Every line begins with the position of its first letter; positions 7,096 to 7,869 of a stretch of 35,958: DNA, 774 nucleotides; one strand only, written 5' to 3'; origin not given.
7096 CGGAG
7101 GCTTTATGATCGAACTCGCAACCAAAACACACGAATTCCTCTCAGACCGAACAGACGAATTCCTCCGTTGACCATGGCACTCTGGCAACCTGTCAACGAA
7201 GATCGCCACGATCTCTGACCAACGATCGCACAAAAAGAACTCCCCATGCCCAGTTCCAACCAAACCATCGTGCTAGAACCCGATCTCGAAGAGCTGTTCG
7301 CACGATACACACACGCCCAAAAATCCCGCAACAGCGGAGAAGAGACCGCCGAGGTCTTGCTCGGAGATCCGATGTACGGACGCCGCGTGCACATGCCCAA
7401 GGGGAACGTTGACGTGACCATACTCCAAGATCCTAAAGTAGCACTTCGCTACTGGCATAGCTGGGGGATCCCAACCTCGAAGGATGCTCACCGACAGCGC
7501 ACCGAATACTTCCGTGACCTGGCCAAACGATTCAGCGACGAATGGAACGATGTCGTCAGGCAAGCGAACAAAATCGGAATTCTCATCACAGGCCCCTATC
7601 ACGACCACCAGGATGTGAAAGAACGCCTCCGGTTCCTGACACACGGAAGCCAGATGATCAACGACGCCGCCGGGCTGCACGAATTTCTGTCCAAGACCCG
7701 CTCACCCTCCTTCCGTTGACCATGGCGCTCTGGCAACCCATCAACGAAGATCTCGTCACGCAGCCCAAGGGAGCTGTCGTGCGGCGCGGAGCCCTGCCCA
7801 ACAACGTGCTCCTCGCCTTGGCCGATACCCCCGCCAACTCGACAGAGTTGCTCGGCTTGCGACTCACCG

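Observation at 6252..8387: Three-unit tandem array of a two-gene cassette in different states of decay, with one compositionally foreign copy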

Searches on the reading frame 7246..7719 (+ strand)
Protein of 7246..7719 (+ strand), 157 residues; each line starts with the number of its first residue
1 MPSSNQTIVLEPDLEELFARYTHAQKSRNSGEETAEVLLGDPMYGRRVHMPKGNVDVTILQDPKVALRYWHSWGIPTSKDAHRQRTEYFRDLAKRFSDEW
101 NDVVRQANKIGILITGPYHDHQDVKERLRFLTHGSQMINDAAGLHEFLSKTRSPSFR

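Call 7: search_protein_families(library=pfam, proteins=[window:7246-7719:+], max_evalue=0.1)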
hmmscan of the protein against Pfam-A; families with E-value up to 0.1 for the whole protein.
window:7246-7719:+ (157 aa): 0 families

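Call 10: search_protein_families(library=phrogs, proteins=[window:7246-7719:+], max_evalue=0.01)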
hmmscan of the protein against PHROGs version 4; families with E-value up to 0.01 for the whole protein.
window:7246-7719:+ (157 aa): 0 families

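Call 18: find_homologous_proteins(query=window:7246-7719:+)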
Query window:7246-7719:+ (157 aa): 8 proteins with E <= 0.001 among 25 candidates.
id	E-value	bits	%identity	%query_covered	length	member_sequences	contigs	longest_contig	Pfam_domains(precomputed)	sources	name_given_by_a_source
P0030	1.8e-102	358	100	100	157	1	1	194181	-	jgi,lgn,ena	-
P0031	1.8e-65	238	68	100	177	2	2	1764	-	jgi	jgi:hypothetical protein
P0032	3.0e-60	221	65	100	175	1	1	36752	-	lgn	-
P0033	3.2e-39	152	50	99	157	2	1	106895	-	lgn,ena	-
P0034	3.6e-38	149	49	99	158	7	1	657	-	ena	-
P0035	1.7e-37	147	53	95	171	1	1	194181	-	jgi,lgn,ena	-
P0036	5.7e-36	142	48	97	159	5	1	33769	-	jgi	jgi:hypothetical protein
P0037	2.1e-20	91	40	93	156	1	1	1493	-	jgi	jgi:hypothetical protein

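Call 26: find_encoding_contigs(protein=P0033, flank=10000, max_places=2)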
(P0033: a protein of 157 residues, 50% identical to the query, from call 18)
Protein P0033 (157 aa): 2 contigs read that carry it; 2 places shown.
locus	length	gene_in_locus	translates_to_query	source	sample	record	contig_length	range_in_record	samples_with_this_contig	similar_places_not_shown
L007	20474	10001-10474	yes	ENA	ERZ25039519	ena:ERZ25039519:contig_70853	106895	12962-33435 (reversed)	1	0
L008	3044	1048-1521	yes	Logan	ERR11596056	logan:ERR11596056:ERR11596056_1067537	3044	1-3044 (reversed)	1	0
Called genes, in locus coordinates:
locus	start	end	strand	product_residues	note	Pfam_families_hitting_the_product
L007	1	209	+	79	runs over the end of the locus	-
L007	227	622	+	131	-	-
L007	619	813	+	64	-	-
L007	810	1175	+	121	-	-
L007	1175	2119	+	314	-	-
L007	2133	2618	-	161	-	-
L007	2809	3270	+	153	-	PF02604:PhdYeFM_antitox, PF01909:NTP_transf_2, PF18765:Polbeta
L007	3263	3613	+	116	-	PF01934:HepT-like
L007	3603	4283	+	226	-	-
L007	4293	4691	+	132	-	-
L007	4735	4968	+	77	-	-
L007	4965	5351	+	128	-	-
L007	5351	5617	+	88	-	-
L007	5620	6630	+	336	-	-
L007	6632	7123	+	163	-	-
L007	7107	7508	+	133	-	-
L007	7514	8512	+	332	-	-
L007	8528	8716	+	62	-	-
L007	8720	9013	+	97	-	-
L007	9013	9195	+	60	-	-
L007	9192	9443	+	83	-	-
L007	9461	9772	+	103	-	-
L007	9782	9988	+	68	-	-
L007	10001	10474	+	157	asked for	-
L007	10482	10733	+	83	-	-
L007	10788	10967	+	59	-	-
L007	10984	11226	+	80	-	-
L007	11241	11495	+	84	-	-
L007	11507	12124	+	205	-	-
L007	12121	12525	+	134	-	-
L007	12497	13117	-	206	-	-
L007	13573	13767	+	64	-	-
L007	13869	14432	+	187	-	-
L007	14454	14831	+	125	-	-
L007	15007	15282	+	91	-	-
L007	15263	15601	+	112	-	-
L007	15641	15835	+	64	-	-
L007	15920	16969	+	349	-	-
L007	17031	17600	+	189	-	-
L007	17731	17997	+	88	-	-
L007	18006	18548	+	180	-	-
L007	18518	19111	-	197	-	PF00535:Glycos_transf_2 (weak)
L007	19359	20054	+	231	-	-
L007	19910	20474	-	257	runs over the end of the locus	PF00535:Glycos_transf_2 (faint)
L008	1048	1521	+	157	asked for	-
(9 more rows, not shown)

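Call 27: find_encoding_contigs(protein=P0036, flank=10000, max_places=3)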
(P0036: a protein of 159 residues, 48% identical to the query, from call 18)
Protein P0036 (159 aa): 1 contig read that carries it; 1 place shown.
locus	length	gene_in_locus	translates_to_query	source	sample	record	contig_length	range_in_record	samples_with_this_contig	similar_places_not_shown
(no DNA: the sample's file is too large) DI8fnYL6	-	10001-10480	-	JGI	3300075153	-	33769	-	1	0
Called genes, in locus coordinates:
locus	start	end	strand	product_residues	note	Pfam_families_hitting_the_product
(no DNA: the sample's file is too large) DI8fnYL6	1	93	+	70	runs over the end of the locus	-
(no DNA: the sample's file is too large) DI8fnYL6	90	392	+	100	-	-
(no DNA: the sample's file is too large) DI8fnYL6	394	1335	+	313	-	-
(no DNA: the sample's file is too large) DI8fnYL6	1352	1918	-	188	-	-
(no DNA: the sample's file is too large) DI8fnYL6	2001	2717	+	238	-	-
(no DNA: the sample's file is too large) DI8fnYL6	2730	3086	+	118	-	-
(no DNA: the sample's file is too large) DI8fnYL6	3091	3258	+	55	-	-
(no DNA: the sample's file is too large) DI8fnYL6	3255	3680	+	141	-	-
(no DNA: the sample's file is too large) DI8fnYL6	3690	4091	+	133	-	-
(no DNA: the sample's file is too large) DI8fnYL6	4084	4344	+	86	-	-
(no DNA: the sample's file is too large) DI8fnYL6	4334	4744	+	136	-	-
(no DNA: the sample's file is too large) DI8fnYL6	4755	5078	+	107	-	-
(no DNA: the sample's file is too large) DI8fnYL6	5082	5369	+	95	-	-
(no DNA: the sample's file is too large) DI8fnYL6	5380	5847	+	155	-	-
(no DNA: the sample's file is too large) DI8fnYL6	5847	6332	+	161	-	-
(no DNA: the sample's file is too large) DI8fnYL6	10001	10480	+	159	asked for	-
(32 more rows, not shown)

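Call 40: find_related_loci(query=A2, collection=viral_contigs, flank=4000)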
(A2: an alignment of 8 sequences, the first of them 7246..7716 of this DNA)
Query A2 (157 aa) in viral_contigs; peptide patterns used: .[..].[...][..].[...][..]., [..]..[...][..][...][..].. (x = any residue, [..] = any of these).
30 stretches matched a pattern, but none encodes a relative of the query by tblastn (E <= 1e-3).

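Call 43: predict_structure(alignment_id=A2)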
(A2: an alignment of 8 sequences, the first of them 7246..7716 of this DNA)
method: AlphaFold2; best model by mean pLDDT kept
length: 157 residues; sequences in the alignment: 8
mean_pLDDT: 87.7   pTM: 0.81
mean pLDDT of the five models: 87.7, 87.5, 87.3, 87.0, 86.1
residues with pLDDT >= 90: 106; 70-90: 35; 50-70: 13; < 50: 3
segments of 3 or more residues with pLDDT < 50: 1-3
pLDDT, mean of each block of 10 residues (from residue 1): 62 93 87 91 91 87 92 93 97 95 87 61 86 95 97 91
secondary structure, 60 per line:
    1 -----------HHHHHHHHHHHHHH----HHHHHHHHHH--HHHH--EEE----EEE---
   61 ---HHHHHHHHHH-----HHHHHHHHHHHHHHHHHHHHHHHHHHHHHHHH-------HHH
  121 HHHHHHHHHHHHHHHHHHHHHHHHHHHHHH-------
elements in order: H12-25 H30-39 H42-45 E48-50 E55-57 H64-73 H79-110 H118-150

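Call 44: find_related_loci(query=A2, collection=metagenome_contigs, flank=5000)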
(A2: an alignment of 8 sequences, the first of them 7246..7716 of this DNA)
Query A2 (157 aa) in metagenome_contigs; peptide patterns used: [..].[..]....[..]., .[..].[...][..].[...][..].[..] (x = any residue, [..] = any of these).
599 stretches matched a pattern (row limit reached: there are more); 8 encode a relative of the query (tblastn E <= 1e-3); 8 distinct loci.
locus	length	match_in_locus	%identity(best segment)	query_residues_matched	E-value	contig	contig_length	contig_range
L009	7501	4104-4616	65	5-157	8e-69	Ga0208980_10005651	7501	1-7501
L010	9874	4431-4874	49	14-157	3e-42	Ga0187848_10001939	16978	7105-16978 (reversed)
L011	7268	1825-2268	49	14-157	3e-42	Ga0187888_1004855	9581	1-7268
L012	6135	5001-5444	49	14-157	3e-42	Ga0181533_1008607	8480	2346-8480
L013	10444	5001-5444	50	14-157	2e-42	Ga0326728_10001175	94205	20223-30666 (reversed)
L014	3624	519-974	48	10-157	7e-42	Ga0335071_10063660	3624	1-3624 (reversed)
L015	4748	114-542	51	25-157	8e-42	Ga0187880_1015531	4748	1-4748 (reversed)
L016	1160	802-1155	46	5-121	2e-31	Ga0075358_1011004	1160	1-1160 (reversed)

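Call 51: find_encoding_contigs(protein=P0031, flank=3000, max_places=3)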
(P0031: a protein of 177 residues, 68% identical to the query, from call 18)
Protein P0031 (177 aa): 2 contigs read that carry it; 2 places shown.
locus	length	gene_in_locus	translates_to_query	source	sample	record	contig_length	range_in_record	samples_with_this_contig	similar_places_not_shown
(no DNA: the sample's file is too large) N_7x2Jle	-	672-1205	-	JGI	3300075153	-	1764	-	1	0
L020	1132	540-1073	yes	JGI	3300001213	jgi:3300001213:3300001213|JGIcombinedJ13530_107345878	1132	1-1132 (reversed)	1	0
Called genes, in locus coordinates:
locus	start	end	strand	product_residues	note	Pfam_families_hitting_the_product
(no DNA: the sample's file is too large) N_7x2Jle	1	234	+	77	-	?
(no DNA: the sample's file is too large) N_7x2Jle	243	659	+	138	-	-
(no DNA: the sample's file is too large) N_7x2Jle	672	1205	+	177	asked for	-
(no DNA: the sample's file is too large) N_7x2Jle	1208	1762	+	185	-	?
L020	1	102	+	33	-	?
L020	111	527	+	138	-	-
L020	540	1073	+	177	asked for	-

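Call 55: find_encoding_contigs(protein=P0035, flank=6000, max_places=10)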
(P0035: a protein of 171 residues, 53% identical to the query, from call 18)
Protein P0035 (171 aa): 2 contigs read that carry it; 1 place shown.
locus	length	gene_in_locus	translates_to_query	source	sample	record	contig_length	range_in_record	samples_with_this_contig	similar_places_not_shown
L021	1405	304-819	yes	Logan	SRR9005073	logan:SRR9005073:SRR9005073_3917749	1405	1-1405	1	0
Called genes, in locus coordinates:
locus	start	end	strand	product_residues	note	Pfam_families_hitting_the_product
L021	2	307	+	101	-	?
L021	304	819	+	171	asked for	-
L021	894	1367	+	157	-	-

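Call 56: find_encoding_contigs(protein=P0030, flank=6000, max_places=10)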
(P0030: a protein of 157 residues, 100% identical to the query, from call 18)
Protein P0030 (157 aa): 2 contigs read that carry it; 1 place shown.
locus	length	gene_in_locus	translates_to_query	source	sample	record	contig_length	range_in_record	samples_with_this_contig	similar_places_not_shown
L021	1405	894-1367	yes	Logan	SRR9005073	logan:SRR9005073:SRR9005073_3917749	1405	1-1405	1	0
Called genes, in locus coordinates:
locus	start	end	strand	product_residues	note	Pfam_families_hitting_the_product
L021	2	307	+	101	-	?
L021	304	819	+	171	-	-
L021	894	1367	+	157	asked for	-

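Call 67: fold_search(model_id=the predicted structure, library=viral)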
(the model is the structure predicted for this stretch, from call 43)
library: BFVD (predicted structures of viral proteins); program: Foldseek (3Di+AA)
matches with E <= 10: 201; with E <= 0.001: 0
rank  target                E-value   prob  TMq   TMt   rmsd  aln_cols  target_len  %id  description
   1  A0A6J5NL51            4.6e-01  0.72  0.40  0.23  17.8       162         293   16  Uncharacterized protein [uncultured Caudovirales phage]
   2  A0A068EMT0            9.2e-01  0.75  0.39  0.49  11.4       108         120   13  Uncharacterized protein [Bacillus phage CP-51]
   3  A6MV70                1.2e+00  0.30  0.34  0.37  11.9       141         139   15  (no name in the UniProt tables at hand)
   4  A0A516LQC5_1          1.2e+00  0.80  0.40  0.06   6.6       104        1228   16  (no name in the UniProt tables at hand)
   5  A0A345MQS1            1.4e+00  0.60  0.49  0.38   9.2       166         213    9  (no name in the UniProt tables at hand)
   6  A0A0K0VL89            1.4e+00  0.21  0.28  0.08  18.7       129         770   11  Wsv260-like protein [Metopaulias depressus WSSV-like virus]
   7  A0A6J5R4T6            1.7e+00  0.14  0.27  0.25  12.9       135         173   10  Uncharacterized protein [uncultured Caudovirales phage]
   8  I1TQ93                1.8e+00  0.25  0.32  0.29  16.1       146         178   10  (no name in the UniProt tables at hand)
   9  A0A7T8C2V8            1.8e+00  0.75  0.35  0.52   3.4        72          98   17  (no name in the UniProt tables at hand)
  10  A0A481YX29            2.1e+00  0.08  0.23  0.17  15.7       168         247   14  C2H2 type zinc finger protein [Marseillevirus LCMAC202]
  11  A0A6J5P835            2.2e+00  0.25  0.30  0.42  12.3       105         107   11  Uncharacterized protein [uncultured Caudovirales phage]
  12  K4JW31                2.2e+00  0.08  0.27  0.14  16.0       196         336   13  Uncharacterized protein [Caulobacter phage CcrColossus]
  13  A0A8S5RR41            2.4e+00  0.57  0.40  0.58   8.5       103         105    8  (no name in the UniProt tables at hand)
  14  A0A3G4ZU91            2.4e+00  0.30  0.40  0.31  16.9       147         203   10  Uncharacterized protein [Edafosvirus sp.]
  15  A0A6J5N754            2.5e+00  0.12  0.27  0.25  13.6       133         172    8  Uncharacterized protein [uncultured Caudovirales phage]
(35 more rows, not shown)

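Call 73: search_solved_structures(query=A2, max_evalue=1)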
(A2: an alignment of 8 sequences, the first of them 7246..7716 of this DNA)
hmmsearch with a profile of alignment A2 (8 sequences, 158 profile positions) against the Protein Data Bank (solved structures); distinct sequences matched with E-value up to 1: 2.
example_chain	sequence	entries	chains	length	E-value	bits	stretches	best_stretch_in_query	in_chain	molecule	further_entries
4mqv_A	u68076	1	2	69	0.74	13.1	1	84-123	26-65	Replication protein A 32 kDa subunit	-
4ou0_A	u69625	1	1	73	0.86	12.9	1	84-123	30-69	Replication protein A 32 kDa subunit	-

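Call 81: find_related_loci(query=A2, collection=genome_contigs, flank=5000)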
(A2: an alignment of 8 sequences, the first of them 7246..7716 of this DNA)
Query A2 (157 aa) in genome_contigs; peptide patterns used: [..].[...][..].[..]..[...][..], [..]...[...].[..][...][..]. (x = any residue, [..] = any of these).
34 stretches matched a pattern, but none encodes a relative of the query by tblastn (E <= 1e-3).
